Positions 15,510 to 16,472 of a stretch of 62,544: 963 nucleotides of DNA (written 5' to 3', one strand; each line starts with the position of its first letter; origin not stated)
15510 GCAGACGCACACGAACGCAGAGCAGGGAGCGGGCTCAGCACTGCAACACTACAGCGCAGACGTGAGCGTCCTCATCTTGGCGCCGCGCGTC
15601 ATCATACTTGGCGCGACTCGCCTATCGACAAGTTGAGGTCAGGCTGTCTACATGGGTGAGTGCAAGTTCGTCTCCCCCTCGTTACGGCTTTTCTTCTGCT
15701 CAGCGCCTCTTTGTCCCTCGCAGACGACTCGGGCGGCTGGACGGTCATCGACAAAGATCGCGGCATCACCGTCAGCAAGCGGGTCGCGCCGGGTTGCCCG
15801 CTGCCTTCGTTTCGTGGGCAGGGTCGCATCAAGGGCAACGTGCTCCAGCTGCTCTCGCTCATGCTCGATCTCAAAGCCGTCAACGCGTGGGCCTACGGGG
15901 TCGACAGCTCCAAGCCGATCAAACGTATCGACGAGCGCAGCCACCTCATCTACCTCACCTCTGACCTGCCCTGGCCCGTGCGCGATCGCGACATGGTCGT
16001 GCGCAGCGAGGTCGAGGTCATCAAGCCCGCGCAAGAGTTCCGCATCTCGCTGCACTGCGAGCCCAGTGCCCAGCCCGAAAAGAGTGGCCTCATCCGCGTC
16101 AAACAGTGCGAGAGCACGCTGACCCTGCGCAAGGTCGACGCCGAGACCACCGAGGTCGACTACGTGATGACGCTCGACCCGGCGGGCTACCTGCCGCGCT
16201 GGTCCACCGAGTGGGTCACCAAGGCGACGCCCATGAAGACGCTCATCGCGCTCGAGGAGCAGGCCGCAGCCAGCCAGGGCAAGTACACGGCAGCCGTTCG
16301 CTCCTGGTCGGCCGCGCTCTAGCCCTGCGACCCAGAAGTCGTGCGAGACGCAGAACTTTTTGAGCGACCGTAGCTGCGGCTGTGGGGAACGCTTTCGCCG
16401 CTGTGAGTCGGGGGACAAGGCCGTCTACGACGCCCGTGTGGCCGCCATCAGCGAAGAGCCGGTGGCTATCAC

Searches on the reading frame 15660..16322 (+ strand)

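Call 48: search_protein_families(library=pfam, proteins=[window:15660-16322:+], max_evalue=0.001)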
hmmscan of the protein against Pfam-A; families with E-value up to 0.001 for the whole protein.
window:15660-16322:+ (220 aa): 1 family
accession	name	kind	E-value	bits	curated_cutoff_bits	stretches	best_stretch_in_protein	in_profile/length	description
PF01852.25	START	-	3.8e-12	46.4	22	1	24-193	18-192/207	START domain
